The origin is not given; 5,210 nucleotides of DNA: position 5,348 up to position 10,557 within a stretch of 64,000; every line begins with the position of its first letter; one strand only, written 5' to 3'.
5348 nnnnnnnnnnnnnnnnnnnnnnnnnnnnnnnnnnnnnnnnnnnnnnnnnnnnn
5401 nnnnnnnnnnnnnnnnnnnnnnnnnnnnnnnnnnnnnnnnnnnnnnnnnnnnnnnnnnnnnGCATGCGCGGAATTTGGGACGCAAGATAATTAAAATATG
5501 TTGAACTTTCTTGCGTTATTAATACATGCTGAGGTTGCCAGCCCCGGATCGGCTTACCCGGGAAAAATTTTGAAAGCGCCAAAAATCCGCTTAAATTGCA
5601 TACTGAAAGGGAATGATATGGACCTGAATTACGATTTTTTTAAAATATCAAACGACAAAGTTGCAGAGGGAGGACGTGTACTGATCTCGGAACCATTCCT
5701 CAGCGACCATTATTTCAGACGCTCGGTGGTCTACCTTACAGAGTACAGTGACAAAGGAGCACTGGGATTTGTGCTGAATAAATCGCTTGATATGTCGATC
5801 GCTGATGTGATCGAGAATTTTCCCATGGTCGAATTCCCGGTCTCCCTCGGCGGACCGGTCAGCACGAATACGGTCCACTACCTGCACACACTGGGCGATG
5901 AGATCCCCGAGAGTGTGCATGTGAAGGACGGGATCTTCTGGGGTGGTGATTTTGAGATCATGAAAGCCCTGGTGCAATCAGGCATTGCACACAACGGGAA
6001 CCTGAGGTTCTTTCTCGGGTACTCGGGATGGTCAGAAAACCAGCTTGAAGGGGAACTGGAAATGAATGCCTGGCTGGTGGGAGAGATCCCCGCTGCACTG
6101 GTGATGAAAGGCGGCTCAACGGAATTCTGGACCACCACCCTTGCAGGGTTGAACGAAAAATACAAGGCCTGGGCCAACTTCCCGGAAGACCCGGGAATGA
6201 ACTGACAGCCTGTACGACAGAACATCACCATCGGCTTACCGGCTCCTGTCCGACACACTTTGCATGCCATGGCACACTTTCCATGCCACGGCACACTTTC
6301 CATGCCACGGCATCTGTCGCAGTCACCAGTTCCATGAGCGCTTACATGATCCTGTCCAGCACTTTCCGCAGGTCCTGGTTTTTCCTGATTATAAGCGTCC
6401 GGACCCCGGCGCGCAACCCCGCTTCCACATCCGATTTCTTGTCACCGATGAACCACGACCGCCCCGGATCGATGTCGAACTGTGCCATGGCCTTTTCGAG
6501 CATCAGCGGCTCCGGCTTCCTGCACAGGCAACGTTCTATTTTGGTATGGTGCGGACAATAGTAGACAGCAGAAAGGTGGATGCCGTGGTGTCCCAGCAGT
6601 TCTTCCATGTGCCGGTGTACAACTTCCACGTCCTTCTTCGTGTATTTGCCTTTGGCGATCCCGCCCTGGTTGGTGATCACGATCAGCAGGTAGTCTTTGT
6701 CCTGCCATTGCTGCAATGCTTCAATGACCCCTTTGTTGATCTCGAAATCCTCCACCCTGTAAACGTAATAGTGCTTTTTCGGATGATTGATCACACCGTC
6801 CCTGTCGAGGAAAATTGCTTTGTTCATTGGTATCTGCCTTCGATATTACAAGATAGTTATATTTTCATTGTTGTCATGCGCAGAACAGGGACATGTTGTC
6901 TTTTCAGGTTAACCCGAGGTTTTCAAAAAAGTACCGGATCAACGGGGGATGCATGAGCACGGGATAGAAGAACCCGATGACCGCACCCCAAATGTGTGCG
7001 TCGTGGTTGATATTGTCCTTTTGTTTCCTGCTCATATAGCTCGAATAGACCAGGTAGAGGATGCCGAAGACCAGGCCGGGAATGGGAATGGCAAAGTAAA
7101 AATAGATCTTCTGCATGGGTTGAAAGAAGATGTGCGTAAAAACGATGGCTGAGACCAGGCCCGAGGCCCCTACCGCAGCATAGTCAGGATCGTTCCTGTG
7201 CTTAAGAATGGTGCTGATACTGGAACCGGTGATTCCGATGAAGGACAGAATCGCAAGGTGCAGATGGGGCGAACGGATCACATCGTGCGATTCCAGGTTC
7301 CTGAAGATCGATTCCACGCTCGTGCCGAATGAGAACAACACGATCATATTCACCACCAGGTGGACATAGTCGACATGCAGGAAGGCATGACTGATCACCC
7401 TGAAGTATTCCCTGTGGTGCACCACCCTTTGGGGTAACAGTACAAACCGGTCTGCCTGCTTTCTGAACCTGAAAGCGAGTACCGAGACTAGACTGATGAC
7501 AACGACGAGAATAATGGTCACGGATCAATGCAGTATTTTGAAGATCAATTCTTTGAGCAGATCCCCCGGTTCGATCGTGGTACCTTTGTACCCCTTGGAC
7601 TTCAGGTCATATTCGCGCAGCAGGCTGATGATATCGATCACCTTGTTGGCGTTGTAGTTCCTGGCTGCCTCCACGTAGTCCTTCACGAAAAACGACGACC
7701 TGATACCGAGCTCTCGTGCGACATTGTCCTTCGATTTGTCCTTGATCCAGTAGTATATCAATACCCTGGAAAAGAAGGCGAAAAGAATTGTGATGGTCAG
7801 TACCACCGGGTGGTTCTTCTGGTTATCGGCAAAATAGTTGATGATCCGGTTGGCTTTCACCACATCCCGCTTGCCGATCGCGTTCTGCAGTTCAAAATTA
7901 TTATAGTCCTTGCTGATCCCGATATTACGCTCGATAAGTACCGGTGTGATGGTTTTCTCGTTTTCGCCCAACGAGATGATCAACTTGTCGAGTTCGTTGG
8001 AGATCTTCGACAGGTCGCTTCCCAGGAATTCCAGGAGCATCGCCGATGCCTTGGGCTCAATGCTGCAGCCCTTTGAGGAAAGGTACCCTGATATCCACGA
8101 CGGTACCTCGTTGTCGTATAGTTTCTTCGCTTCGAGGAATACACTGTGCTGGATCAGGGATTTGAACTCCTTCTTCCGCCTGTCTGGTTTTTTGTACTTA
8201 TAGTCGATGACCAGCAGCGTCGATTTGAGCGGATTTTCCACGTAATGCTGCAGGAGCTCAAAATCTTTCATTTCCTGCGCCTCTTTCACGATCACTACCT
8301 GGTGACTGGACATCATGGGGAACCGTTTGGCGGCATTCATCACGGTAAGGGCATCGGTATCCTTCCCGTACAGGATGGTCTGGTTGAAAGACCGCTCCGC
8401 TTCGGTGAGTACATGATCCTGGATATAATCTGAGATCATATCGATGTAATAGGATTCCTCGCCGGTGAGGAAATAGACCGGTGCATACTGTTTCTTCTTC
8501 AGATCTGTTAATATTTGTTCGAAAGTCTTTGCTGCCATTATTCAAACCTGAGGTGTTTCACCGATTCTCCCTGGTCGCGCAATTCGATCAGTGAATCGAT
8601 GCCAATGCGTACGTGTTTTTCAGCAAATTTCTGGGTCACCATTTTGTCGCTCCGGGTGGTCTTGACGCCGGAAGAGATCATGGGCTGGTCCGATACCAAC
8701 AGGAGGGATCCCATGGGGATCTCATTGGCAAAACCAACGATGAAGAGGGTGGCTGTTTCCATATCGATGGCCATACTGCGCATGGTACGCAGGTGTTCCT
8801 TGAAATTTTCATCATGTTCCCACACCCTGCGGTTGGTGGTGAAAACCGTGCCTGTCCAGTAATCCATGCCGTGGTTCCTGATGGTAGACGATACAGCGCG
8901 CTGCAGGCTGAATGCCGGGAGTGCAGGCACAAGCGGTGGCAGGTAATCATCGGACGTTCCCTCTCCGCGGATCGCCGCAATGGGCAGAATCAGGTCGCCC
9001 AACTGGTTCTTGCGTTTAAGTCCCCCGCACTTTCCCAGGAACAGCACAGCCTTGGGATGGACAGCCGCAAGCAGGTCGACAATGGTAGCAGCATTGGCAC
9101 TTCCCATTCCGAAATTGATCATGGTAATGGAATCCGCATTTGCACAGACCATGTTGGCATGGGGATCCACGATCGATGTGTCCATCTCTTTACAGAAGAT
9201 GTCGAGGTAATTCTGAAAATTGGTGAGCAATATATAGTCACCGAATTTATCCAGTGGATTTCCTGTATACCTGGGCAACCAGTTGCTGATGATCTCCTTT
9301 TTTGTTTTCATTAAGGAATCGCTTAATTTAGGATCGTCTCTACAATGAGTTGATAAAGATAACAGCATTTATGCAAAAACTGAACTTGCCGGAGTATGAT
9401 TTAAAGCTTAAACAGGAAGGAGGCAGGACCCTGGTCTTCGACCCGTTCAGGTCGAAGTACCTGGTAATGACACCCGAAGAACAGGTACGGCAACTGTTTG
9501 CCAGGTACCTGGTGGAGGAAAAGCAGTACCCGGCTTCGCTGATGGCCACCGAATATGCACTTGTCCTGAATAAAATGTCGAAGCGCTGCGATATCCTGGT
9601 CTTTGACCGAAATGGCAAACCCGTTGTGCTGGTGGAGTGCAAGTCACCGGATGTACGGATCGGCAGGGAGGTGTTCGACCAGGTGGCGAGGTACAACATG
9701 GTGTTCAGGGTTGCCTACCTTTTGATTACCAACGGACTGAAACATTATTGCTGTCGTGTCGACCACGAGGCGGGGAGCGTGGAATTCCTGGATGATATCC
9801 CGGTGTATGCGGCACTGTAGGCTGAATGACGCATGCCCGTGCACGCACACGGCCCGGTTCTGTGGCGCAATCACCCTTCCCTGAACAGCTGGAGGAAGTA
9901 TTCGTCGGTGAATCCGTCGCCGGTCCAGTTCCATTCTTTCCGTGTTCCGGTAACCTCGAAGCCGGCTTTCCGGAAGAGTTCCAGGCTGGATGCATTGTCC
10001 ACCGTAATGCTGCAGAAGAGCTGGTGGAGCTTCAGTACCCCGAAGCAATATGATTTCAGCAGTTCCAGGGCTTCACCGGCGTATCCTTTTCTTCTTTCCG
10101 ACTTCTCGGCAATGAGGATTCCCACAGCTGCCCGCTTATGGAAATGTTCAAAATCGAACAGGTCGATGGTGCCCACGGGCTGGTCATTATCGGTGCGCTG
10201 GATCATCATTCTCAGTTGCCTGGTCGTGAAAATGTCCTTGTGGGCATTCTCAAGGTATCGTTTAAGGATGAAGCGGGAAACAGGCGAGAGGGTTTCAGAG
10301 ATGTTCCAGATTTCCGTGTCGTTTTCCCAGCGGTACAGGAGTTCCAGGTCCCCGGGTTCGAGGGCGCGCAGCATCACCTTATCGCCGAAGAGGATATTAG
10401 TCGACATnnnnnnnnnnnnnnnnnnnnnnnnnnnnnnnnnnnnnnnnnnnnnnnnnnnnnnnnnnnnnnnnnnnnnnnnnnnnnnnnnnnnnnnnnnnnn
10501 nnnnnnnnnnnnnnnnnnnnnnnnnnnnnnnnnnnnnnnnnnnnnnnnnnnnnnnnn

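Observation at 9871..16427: Three tandem TPR + PD40 paralogs that differ only in their C-terminal module: a CpoB/TolB/Pal-like domain set in single chains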

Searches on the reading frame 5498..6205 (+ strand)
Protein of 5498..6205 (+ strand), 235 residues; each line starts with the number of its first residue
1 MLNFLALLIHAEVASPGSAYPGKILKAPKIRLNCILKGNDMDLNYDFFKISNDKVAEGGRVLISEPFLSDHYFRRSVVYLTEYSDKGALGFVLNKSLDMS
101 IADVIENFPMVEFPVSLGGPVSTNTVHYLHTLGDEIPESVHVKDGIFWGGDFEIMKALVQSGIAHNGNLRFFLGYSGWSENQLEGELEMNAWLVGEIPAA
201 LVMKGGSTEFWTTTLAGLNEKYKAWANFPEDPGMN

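Call 67: search_protein_families(library=pfam, proteins=[window:5498-6205:+], max_evalue=0.0001)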
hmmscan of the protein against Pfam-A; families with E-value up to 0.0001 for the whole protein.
window:5498-6205:+ (235 aa): 1 family
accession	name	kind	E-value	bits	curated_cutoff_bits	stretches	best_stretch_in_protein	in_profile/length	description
PF02622.21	DUF179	-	3.2e-41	141.4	27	1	66-216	1-154/157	AlgH-like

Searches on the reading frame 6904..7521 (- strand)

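Call 27: search_protein_families(library=ncbifam, proteins=[window:6904-7521:-], max_evalue=0.001)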
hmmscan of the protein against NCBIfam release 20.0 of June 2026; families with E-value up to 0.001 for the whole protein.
window:6904-7521:- (205 aa): 4 families
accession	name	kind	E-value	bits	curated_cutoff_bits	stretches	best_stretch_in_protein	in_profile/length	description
TIGR03902.1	rhom_GG_sort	equivalog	2.4e-06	27.6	84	1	33-185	10-151/154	rhombosortase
TIGR04239.1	rhombo_GlpG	equivalog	5.5e-06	26.3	250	1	4-188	100-266/271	rhomboid family intramembrane serine protease GlpG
NF007578.0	PRK10213.1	equivalog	0.00023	20.4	584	1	34-183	203-350/396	purine ribonucleoside efflux pump NepI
NF008155.0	PRK10907.1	equivalog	0.0004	19.8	335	0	7-184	101-262/276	rhomboid family intramembrane serine protease GlpG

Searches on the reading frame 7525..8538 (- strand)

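Call 27: search_protein_families(library=ncbifam, proteins=[window:7525-8538:-], max_evalue=0.001)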
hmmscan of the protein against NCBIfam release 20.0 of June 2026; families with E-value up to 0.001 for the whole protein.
window:7525-8538:- (337 aa): 4 families
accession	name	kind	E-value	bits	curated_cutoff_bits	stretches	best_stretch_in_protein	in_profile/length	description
TIGR01128.2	holA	equivalog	1.3e-72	244.8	80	1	21-335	1-316/316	DNA polymerase III subunit delta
NF004165.0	PRK05629.1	equivalog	4.9e-11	42.3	301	1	16-319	4-301/319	DNA polymerase III subunit delta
NF006302.0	PRK08487.1-5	equivalog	2.9e-07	30.4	296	1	13-321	10-307/323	DNA polymerase III subunit delta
NF004570.0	PRK05907.1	equivalog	7.8e-05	22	480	1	50-247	46-246/316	hypothetical protein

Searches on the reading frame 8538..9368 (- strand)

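Call 27: search_protein_families(library=ncbifam, proteins=[window:8538-9368:-], max_evalue=0.001)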
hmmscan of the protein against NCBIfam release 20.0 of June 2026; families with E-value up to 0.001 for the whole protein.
window:8538-9368:- (276 aa): 13 families
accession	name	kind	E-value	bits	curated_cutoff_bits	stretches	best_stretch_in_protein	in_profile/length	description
NF005500.0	PRK07115.1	equivalog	1.6e-122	407.8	264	1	19-276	3-260/261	AMP nucleosidase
TIGR01721.1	AMN-like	hypoth_equivalog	2.5e-98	328.5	307.2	1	21-270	1-259/269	AMP nucleosidase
NF006142.0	PRK08292.1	equivalog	8.3e-46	156.9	307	2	71-271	270-478/492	AMP nucleosidase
TIGR01717.1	AMP-nucleosdse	equivalog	6.5e-44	150.5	364.7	1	70-274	254-468/478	AMP nucleosidase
TIGR01718.1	Uridine-psphlse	equivalog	4e-15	55.8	280.3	1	79-225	53-211/245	uridine phosphorylase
NF009914.0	PRK13374.1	subfamily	8.5e-11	41.9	338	1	80-242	57-218/235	DeoD-type purine-nucleoside phosphorylase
NF004489.0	PRK05819.1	subfamily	1.9e-10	40.4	230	1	80-245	57-221/236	DeoD-type purine-nucleoside phosphorylase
TIGR00107.1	deoD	equivalog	8.5e-10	38.5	232.25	1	80-230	53-204/232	purine-nucleoside phosphorylase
NF008383.0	PRK11178.1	equivalog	5.8e-09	35.6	262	1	78-211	59-205/254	uridine phosphorylase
TIGR03664.1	fut_nucase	equivalog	7.7e-08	32.3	124.7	1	58-222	14-196/228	futalosine hydrolase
NF004079.0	PRK05584.1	equivalog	8.1e-06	25.5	169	1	80-228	42-199/232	5'-methylthioadenosine/adenosylhomocysteine nucleosidase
TIGR03468.1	HpnG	hypoth_equivalog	1.3e-05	24.8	187.1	1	76-222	17-151/212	hopanoid-associated phosphorylase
NF005221.0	PRK06714.1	equivalog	0.00024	20.7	218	1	82-230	45-199/236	S-adenosylhomocysteine nucleosidase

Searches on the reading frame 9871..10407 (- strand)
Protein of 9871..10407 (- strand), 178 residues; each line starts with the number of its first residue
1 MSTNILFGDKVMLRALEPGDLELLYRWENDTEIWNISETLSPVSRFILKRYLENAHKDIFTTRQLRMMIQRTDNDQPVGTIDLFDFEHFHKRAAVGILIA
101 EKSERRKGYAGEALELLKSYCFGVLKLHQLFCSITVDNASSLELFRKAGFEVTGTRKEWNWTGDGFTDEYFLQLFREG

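Call 3: search_protein_families(library=pfam, proteins=[window:9871-10407:-], max_evalue=0.1)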
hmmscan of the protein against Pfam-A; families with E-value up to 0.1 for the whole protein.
window:9871-10407:- (178 aa): 6 families
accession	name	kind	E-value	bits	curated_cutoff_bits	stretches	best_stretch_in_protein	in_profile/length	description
PF13302.13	Acetyltransf_3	-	3.1e-19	70.5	25.4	1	11-151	2-138/138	Acetyltransferase (GNAT) domain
PF00583.31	Acetyltransf_1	-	3.1e-09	37.6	20.7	1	56-150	24-116/116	Acetyltransferase (GNAT) family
PF13420.13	Acetyltransf_4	-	2e-08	34.8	24.3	1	13-159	1-143/155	Acetyltransferase (GNAT) domain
PF13523.12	Acetyltransf_8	-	4.3e-06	26.8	27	1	20-154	5-141/145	Acetyltransferase (GNAT) domain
PF13508.13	Acetyltransf_7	-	0.0062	17.3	27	1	73-152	10-84/84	Acetyltransferase (GNAT) domain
PF08445.16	FR47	-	0.059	13.8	22.1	0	94-159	23-85/86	FR47-like protein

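Call 4: search_protein_families(library=ncbifam, proteins=[window:9871-10407:-], max_evalue=0.1)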
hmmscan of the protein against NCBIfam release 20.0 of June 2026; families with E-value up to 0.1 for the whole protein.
window:9871-10407:- (178 aa): 9 families
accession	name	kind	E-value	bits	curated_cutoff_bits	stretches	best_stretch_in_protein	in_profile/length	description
NF011709.0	PRK15130.1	equivalog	2.6e-15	56.7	218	1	10-156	6-146/186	spermidine N1-acetyltransferase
TIGR03585.1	PseH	equivalog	6.7e-13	49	93.1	1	13-160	3-143/156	UDP-4-amino-4,6-dideoxy-N-acetyl-beta-L-altrosamine N-acetyltransferase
NF007527.0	PRK10140.1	equivalog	1.9e-06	27.9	236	1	80-172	67-158/162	N-acetyltransferase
NF008212.0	PRK10975.1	equivalog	0.00075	19.4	219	1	51-156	127-226/232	dTDP-4-amino-4,6-dideoxy-D-galactose acyltransferase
NF007539.0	PRK10151.1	equivalog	0.001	18.7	184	1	68-169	69-169/179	50S ribosomal protein L7/L12-serine acetyltransferase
TIGR01575.1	rimI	equivalog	0.004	17.3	86.4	1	91-159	54-121/132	ribosomal protein S18-alanine N-acetyltransferase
NF000225.3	AAC_6p_Strep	exception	0.0099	15.8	250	0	69-158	43-132/156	aminoglycoside 6'-N-acetyltransferase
NF040503.1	resist_ArsN1a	equivalog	0.029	14.1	170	1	70-157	52-140/159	arsinothricin resistance N-acetyltransferase ArsN1 family A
NF040504.1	resist_ArsN1b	equivalog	0.064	13.1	210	1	95-158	80-141/159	arsinothricin resistance N-acetyltransferase ArsN1 family B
